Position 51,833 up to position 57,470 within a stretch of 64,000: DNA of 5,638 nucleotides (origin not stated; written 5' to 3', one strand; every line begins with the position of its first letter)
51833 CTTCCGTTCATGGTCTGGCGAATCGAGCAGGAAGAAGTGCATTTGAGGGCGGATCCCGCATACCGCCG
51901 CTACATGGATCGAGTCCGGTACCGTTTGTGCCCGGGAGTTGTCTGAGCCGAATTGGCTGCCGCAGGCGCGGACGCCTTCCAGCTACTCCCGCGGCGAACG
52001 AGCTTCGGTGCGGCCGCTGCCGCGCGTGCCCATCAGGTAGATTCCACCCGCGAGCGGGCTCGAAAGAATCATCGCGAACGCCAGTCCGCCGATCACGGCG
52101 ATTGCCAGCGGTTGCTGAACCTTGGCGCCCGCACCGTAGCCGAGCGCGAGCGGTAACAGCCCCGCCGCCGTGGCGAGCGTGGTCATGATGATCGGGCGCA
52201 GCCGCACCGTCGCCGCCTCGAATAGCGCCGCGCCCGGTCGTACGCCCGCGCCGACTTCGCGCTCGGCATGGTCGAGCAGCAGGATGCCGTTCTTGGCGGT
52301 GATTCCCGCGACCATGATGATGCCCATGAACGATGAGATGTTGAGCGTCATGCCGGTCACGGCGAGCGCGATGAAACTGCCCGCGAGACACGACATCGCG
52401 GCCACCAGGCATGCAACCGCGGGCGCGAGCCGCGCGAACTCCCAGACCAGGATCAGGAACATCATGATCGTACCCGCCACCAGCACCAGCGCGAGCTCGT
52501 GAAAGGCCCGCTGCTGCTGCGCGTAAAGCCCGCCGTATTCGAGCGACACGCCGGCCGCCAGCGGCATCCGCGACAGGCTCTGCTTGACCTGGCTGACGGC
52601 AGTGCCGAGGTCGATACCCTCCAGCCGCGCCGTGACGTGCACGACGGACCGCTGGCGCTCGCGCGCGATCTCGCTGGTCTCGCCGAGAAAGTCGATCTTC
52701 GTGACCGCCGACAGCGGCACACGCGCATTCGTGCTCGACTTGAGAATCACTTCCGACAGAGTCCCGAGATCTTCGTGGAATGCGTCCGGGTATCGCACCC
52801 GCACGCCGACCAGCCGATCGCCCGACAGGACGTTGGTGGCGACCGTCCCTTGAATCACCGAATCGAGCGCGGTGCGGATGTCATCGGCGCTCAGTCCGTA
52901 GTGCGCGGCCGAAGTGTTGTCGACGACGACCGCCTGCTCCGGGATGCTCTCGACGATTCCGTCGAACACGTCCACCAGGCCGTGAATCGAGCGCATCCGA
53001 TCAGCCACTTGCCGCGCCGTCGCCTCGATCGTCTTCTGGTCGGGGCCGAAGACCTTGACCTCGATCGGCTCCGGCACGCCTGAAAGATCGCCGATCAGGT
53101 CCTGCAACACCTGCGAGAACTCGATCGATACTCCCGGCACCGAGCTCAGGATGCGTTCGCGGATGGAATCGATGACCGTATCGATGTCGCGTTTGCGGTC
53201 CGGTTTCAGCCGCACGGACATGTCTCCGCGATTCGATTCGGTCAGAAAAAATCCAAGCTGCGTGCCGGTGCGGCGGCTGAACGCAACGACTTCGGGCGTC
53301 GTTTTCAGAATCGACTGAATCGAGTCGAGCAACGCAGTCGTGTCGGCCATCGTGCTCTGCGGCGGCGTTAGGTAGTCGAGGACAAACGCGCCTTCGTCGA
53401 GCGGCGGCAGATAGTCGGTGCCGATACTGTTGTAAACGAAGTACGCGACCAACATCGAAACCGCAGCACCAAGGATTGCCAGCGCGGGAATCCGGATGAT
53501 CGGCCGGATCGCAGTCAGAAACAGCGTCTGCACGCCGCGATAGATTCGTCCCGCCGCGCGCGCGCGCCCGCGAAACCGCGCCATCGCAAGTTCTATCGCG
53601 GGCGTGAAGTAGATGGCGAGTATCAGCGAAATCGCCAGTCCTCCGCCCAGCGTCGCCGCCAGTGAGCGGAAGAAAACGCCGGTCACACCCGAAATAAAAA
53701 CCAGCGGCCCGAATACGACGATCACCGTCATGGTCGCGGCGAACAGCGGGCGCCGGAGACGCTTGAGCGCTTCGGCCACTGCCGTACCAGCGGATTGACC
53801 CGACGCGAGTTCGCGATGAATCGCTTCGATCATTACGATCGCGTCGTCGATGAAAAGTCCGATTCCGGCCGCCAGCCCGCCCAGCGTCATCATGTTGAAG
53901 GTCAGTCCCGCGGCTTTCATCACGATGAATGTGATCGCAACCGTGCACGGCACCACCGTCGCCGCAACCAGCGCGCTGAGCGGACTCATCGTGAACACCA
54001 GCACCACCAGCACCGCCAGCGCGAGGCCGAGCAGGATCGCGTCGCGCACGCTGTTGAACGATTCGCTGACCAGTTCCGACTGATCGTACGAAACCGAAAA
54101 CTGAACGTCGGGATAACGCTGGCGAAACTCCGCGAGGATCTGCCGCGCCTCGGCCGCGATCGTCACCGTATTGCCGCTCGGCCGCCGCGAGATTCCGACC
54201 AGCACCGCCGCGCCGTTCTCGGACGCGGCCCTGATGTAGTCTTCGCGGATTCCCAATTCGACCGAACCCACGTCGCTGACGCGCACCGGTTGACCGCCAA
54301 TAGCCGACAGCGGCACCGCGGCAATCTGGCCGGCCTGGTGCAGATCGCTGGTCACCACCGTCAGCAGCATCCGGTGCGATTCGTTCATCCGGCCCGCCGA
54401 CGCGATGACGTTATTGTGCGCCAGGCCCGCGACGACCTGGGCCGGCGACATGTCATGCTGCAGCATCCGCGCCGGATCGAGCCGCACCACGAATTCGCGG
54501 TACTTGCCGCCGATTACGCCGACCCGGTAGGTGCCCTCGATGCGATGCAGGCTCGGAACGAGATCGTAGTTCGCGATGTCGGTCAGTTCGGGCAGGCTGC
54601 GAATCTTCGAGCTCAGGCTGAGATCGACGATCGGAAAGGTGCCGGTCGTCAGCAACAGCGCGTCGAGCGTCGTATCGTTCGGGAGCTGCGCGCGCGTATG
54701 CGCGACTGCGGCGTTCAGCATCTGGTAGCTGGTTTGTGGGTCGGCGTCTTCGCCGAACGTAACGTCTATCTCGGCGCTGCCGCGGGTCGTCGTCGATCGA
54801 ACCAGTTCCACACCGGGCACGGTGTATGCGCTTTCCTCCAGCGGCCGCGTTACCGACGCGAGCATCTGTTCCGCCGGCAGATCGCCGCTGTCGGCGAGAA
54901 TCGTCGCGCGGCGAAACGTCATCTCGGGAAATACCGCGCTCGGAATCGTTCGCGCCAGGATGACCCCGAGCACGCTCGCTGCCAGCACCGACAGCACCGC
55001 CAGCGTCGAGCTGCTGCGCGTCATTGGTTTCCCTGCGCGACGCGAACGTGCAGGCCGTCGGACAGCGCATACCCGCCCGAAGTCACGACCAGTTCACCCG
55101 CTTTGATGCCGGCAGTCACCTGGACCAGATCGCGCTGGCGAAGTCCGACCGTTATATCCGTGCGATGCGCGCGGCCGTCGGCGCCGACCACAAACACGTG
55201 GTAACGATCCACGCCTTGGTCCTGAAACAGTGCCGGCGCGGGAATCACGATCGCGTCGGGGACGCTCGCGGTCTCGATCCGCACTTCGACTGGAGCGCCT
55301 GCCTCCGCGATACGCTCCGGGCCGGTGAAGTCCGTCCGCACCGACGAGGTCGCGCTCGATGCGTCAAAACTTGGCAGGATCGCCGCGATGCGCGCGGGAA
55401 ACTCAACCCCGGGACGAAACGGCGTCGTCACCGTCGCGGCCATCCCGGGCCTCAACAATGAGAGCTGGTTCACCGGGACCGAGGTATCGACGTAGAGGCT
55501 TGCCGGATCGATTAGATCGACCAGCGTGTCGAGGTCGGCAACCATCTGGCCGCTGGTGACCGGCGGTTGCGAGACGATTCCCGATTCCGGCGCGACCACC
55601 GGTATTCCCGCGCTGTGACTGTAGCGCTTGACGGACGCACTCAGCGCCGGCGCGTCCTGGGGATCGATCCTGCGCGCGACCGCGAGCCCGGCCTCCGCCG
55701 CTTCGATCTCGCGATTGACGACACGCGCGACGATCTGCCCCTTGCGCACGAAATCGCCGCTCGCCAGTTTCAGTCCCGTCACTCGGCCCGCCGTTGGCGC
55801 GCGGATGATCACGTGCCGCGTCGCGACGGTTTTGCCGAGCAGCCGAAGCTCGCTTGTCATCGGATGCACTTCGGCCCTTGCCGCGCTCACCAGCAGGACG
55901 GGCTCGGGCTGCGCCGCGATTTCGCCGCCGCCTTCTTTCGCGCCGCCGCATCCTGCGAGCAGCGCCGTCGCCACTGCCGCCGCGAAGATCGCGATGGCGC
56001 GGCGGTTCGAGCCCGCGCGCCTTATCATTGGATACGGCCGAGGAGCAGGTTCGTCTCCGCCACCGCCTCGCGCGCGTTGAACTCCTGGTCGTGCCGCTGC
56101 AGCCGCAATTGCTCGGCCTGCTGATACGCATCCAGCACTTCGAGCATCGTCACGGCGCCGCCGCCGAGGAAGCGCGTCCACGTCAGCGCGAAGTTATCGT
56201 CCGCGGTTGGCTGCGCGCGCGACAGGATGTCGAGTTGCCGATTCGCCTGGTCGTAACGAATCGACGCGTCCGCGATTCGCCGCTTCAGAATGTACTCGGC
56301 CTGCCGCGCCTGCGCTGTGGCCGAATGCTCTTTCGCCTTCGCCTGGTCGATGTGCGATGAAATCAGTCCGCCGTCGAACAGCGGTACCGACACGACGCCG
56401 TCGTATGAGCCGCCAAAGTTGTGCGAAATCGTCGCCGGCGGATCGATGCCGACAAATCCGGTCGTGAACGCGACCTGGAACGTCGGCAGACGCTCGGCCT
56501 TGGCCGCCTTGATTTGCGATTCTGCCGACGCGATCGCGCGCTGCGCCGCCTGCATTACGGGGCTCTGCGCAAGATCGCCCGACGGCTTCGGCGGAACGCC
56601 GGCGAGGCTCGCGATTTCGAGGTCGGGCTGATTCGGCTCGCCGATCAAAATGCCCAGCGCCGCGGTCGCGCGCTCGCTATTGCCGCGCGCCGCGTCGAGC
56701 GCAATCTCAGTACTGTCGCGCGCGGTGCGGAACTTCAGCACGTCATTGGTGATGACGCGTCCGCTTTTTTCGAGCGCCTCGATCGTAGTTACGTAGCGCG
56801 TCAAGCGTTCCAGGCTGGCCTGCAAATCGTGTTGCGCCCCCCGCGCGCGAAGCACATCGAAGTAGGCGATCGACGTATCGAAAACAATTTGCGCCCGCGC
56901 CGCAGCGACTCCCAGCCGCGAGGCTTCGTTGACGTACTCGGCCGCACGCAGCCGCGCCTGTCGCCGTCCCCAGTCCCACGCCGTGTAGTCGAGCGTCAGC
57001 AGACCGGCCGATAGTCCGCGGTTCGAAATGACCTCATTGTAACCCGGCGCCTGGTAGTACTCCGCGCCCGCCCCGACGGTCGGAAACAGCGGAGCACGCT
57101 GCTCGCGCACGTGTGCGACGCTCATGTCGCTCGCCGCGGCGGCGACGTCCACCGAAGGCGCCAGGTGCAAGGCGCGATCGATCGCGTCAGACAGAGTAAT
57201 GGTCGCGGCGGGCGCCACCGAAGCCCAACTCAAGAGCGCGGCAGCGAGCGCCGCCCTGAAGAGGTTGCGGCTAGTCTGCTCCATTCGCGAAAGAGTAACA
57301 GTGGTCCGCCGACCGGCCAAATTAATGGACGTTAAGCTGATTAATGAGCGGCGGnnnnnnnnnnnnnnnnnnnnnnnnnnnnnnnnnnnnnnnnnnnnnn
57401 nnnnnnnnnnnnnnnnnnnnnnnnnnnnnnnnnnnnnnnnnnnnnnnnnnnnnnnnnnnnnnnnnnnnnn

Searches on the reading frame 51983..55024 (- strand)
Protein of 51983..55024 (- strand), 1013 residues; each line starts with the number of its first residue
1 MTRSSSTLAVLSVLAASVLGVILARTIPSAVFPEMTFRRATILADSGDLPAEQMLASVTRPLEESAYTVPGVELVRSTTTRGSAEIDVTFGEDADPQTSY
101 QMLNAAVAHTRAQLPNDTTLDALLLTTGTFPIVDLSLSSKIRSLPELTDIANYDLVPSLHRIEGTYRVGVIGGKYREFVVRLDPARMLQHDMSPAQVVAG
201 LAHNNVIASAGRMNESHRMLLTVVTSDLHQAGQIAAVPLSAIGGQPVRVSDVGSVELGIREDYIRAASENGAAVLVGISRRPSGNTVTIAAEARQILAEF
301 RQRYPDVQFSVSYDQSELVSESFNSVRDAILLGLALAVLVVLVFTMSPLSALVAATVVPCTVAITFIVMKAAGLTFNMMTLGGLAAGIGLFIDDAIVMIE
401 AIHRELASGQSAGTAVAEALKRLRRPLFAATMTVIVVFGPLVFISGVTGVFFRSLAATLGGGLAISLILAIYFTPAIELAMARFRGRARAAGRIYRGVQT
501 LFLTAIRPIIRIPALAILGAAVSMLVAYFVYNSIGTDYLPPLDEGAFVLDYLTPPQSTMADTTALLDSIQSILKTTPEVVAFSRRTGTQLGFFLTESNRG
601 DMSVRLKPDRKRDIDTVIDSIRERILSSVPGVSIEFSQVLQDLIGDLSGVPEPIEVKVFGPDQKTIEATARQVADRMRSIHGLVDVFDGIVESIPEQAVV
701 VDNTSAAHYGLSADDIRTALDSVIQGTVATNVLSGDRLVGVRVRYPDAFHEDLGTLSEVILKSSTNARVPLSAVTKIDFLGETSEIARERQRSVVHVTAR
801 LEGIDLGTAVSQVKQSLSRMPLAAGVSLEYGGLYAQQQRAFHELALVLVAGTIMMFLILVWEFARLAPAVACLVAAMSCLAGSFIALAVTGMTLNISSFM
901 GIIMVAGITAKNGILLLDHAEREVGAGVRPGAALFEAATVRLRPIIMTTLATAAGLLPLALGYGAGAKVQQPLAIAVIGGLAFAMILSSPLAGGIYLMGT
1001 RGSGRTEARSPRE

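Call 5: search_protein_families(library=ncbifam, proteins=[window:51983-55024:-], max_evalue=0.01)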
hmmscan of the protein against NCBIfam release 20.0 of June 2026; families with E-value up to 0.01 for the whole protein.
window:51983-55024:- (1013 aa): 20 families
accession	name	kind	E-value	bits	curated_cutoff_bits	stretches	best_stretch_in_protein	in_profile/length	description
NF033617.1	RND_permease_2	subfamily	4.9e-150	501.5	1250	1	9-987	11-995/1009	multidrug efflux RND transporter permease subunit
TIGR00914.1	2A0601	subfamily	2.9e-135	452.4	701.45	1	8-990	15-1026/1051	CusA/CzcA family heavy metal efflux RND transporter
NF000282.2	RND_permease_1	subfamily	6.9e-121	405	1250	1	10-989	13-1017/1029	multidrug efflux RND transporter permease subunit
TIGR00915.1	2A0602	subfamily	1.1e-97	328.1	940.35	1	12-988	16-1017/1050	efflux RND transporter permease subunit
NF007905.0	PRK10614.1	equivalog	1e-87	294.9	1774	1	10-999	15-1008/1025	multidrug efflux RND transporter permease subunit MdtC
NF007798.0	PRK10503.1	equivalog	1.1e-87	294.7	1584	1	7-1010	24-1033/1040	MdtB/MuxB family multidrug efflux RND transporter permease subunit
NF007133.0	PRK09579.1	equivalog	1.3e-81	274.5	1763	1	9-996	14-999/1017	multidrug efflux RND transporter permease subunit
NF007131.0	PRK09577.1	equivalog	2.9e-69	233.8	1768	1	18-989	21-1012/1045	multidrug efflux RND transporter permease subunit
NF007842.1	PRK10555.1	equivalog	1.5e-60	205.2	1854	1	11-988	15-1015/1036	multidrug efflux RND transporter permease AcrD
NF000037.1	RND_perm_OqxB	exception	1.5e-60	205.1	2200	1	9-984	15-1019/1050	multidrug efflux RND transporter permease subunit OqxB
NF011706.2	PRK15127.1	equivalog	6e-47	160.1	2150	1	24-988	27-1018/1049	multidrug efflux RND transporter permease subunit AcrB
TIGR00916.1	2A0604s01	subfamily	4.5e-13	49.3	148.6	2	289-471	50-231/231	SecD/SecF family protein translocase subunit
TIGR00921.1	2A067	subfamily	1.9e-08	32.8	351.9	1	310-485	181-350/733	hydrophobe/amphiphile efflux-3 (HAE3) family transporter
TIGR01129.1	secD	equivalog_domain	2.2e-07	30.4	244.4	1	317-475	241-394/397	protein translocase subunit SecD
NF009585.0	PRK13024.1-5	equivalog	1.2e-05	23.6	1037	1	333-475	502-641/993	protein translocase subunit SecDF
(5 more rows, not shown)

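Call 79: search_solved_structures(query=window:51983-55024:-, max_evalue=1e-20)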
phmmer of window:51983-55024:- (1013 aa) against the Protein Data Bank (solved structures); distinct sequences matched with E-value up to 1e-20: 80 (the best 60 are shown).
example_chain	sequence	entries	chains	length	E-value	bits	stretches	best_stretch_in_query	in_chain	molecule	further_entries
4k0e_A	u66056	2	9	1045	1.3e-95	324.7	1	17-1007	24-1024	Heavy metal cation tricomponent efflux pump ZneA(CzcA-like)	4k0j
4dop_A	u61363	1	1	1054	1e-76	262.2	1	8-991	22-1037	Cation efflux system protein CusA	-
9lyq_B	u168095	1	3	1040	1e-76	262.2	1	6-1009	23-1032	Multidrug resistance protein MdtB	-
3t51_A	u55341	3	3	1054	1.1e-76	262.1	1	8-991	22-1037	Cation efflux system protein CusA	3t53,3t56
3ne5_A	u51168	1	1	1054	1.1e-76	262.1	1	8-991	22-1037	Cation efflux system protein cusA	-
3k07_A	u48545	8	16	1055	1.1e-76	262.1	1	8-991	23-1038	Cation efflux system protein cusA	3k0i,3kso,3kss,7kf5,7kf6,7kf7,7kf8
4dnr_A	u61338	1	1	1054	1.6e-76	261.6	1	8-991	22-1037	Cation efflux system protein CusA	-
4dnt_A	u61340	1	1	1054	1.9e-75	258.1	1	8-991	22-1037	Cation efflux system protein CusA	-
7wlv_A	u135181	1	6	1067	4.5e-71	243.6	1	10-992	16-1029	Efflux pump membrane transporter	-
6ows_A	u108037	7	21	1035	4.7e-69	236.9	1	17-988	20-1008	Efflux pump membrane transporter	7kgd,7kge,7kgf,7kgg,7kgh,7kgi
7b8p_A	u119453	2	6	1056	5.9e-69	236.6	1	17-988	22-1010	Efflux pump membrane transporter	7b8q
8zxs_A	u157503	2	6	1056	8.1e-69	236.1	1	9-984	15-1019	Efflux pump membrane transporter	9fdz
9e9f_B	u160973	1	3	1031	9.8e-69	235.8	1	12-992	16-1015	Efflux pump membrane transporter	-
7cz9_A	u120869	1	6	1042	1e-68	235.8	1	9-984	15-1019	Efflux pump membrane transporter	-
8z1u_A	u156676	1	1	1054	1.8e-68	234.9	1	12-993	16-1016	Efflux pump membrane transporter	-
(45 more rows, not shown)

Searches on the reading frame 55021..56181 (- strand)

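Call 5: search_protein_families(library=ncbifam, proteins=[window:55021-56181:-], max_evalue=0.01)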
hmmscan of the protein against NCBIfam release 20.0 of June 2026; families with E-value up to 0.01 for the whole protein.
window:55021-56181:- (386 aa): 22 families
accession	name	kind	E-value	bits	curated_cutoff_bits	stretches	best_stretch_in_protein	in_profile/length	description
TIGR01730.1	RND_mfp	subfamily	3.2e-46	157.8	94.9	2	195-381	137-321/322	efflux RND transporter periplasmic adaptor subunit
TIGR00999.1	8a0102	subfamily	3.3e-30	105.1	319.3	2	157-371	58-268/271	CzcB/NccB family metal efflux transporter periplasmic adaptor subunit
NF008606.0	PRK11578.1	equivalog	5.1e-15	55.5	342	1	195-368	186-363/371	macrolide transporter subunit MacA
NF007303.0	PRK09783.1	subfamily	7e-13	47.8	390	1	197-372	219-391/414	copper/silver efflux system membrane fusion protein CusB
NF008589.1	PRK11556.1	equivalog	3e-12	46.2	391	1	273-383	281-389/392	MdtA/MuxA family multidrug efflux RND transporter periplasmic adaptor subunit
NF007132.1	PRK09578.1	equivalog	1.7e-11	43.6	512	2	272-382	268-376/396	MexX/AxyX family multidrug efflux RND transporter periplasmic adaptor subunit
TIGR00998.1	8a0101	subfamily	6.9e-11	41.7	390.8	1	194-271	206-284/334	EmrA/EmrK family multidrug efflux transporter periplasmic adaptor subunit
NF033138.2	RND-peri-MexC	equivalog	7.9e-10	38.4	625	2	273-383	264-373/375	MexC family multidrug efflux RND transporter periplasmic adaptor subunit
NF000272.2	OqxA_adapt_sub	exception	1.7e-09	37.2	835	1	274-369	273-366/391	multidrug efflux RND transporter periplasmic adaptor subunit OqxA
NF007785.0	PRK10476.1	equivalog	3.6e-08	32.6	376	1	194-253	210-269/347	multidrug transporter subunit MdtN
NF038010.1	ABC_adapt_DarC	equivalog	4.3e-06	25.7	450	1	295-369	329-404/417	darobactin export ABC transporter periplasmic adaptor subunit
NF007850.1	PRK10559.1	equivalog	6.4e-06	25.5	400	0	123-157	147-181/303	p-hydroxybenzoic acid efflux pump subunit AaeA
NF011604.1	PRK15030.1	equivalog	1.1e-05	24.7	765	1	273-381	268-375/397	multidrug efflux RND transporter periplasmic adaptor subunit AcrA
NF045904.1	RND-peri-MexE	equivalog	1.3e-05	24.2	714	1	66-168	11-112/390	multidrug efflux RND transporter periplasmic adaptor subunit MexE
TIGR03794.1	NHLM_micro_HlyD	equivalog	2.8e-05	23.2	156.2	1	124-159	59-94/421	NHLP bacteriocin system secretion protein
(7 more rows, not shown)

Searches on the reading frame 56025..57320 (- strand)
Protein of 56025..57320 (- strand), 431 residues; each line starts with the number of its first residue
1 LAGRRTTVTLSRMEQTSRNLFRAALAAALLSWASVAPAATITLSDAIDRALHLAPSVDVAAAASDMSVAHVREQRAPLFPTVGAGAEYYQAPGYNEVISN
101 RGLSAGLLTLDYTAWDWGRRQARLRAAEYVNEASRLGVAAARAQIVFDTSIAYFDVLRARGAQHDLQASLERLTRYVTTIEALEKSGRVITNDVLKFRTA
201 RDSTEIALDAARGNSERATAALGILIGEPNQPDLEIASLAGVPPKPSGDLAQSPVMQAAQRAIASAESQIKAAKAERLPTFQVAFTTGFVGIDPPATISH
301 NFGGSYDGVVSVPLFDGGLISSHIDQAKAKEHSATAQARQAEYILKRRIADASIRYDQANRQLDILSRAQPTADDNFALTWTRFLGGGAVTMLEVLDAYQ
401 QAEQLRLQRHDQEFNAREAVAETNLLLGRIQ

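Call 5: search_protein_families(library=ncbifam, proteins=[window:56025-57320:-], max_evalue=0.01)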
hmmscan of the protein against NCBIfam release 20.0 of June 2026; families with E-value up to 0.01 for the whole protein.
window:56025-57320:- (431 aa): 6 families
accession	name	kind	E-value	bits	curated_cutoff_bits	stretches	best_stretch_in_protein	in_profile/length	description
TIGR01844.1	type_I_sec_TolC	subfamily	2.7e-30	105.7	225.15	1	41-416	3-386/414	TolC family outer membrane protein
TIGR01845.1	outer_NodT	subfamily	7e-25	87.8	210.05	1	43-406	59-436/460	efflux transporter outer membrane subunit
NF007002.0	PRK09465.1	equivalog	1.7e-15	56.6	495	1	27-340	11-337/460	outer membrane channel protein TolC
NF033142.1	efflux_OM_AdeC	exception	6.8e-09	34.8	975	1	246-402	277-433/465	multidrug efflux RND transporter AdeABC outer membrane channel subunit AdeC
NF033143.1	efflux_OM_AdeK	equivalog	6.8e-07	28.4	900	1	246-402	277-436/480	multidrug efflux RND transporter AdeIJK outer membrane channel subunit AdeK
NF045679.1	DiMtlExpIhpA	equivalog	1.2e-05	24.2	650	1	31-428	21-413/424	divalent metal ion exporter subunit IhpA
